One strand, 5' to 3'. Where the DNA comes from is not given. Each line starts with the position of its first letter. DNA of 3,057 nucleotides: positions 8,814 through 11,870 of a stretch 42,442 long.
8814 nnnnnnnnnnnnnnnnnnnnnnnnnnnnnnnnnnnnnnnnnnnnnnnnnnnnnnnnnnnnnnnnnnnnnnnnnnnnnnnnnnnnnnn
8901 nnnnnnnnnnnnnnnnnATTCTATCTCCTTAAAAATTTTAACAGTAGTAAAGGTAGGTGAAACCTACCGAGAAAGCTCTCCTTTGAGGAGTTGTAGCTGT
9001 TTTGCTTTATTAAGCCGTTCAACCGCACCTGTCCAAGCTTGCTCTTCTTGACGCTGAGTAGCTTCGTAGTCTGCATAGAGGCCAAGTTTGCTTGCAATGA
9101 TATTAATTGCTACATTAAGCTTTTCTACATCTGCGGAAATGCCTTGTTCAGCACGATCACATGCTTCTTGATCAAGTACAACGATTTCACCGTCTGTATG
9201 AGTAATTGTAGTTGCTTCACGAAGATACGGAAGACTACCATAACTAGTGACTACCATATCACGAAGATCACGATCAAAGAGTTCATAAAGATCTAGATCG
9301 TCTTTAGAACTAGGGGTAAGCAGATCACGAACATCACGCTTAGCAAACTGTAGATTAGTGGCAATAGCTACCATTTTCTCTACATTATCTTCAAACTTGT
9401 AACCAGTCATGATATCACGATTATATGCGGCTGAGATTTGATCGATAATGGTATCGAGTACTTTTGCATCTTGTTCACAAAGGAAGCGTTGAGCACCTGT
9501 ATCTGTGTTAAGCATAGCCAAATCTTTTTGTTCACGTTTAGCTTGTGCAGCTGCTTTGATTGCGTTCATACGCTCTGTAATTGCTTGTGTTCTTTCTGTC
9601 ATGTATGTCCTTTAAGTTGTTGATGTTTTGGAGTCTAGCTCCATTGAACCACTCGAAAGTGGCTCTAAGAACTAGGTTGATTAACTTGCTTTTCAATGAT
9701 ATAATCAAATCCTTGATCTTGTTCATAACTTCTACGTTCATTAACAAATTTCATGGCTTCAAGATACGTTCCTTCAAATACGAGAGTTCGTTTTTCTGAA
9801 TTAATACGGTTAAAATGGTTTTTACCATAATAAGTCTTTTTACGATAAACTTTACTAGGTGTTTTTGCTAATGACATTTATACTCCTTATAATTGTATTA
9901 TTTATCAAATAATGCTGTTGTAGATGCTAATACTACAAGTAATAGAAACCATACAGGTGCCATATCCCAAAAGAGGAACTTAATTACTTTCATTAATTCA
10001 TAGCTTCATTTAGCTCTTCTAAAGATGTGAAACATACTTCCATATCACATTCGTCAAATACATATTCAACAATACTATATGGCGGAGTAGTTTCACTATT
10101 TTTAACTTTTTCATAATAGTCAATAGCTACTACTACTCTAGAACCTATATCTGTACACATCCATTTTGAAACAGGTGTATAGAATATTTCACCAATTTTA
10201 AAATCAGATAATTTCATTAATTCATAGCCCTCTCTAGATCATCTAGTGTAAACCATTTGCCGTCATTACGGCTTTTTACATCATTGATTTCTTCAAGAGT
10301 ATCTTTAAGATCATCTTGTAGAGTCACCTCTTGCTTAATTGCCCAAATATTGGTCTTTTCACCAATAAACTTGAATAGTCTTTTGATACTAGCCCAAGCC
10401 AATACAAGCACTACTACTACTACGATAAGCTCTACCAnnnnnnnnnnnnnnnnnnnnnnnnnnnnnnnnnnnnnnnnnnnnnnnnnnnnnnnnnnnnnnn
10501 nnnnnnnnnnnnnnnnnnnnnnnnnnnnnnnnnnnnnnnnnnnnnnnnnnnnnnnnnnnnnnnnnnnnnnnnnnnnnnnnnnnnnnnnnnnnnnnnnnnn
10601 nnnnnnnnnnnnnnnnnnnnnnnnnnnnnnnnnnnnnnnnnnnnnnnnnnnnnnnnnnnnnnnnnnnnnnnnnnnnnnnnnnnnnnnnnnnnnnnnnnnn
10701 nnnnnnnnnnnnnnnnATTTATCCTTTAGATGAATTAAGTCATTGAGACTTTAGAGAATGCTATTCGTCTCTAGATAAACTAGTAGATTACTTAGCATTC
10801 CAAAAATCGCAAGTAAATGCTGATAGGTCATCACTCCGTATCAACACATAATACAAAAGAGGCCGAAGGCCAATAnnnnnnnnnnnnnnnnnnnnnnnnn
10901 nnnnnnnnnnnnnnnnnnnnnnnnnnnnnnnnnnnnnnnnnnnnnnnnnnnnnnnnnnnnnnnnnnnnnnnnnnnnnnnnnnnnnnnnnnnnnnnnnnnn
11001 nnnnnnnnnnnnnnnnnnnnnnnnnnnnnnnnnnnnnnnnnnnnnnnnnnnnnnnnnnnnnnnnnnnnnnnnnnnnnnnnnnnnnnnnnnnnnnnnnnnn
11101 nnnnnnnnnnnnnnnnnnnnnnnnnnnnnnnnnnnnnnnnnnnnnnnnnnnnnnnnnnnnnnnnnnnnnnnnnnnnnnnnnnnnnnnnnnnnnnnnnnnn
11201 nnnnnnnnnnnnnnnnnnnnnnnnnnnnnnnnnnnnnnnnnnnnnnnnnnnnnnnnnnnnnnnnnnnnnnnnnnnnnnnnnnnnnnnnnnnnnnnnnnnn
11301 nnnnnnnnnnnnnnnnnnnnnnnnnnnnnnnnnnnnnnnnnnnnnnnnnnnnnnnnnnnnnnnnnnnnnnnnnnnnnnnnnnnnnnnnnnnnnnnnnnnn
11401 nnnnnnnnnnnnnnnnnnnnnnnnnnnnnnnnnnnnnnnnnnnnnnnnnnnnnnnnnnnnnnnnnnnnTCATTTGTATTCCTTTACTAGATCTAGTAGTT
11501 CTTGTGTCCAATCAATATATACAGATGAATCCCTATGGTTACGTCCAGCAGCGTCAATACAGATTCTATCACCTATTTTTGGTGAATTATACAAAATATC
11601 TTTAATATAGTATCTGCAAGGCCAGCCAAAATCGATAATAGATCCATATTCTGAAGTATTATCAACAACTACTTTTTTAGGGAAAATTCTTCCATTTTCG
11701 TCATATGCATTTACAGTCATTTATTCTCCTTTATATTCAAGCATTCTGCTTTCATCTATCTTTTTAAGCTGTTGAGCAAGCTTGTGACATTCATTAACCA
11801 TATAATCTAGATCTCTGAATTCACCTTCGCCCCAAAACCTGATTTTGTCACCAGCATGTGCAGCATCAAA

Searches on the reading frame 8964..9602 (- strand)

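Call 12: search_protein_families(library=phrogs, proteins=[window:8964-9602:-], max_evalue=0.00001)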
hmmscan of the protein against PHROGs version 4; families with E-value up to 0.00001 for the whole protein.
window:8964-9602:- (212 aa): 0 families

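Call 48: search_protein_families(library=pfam, proteins=[window:8964-9602:-], max_evalue=0.01)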
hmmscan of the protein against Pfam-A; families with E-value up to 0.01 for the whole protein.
window:8964-9602:- (212 aa): 0 families

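Call 80: search_protein_families(library=phrogs, proteins=[window:8964-9602:-], max_evalue=0.01)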
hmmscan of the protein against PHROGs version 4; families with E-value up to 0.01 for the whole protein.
window:8964-9602:- (212 aa): 1 family
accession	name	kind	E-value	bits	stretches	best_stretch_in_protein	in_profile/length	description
phrog_11935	-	unknown function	0.003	18.5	1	126-159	71-106/143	-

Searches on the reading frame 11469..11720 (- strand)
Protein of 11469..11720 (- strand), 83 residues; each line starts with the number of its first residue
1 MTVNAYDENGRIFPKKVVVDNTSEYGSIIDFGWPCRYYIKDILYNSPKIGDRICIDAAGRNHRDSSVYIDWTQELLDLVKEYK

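Call 46: search_protein_families(library=pfam, proteins=[window:11469-11720:-], max_evalue=0.05)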
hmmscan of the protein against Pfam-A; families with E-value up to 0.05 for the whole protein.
window:11469-11720:- (83 aa): 1 family
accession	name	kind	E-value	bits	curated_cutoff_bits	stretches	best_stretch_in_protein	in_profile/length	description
PF22088.1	HIT-like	-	0.022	14.8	27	1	26-77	105-156/162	HIT-related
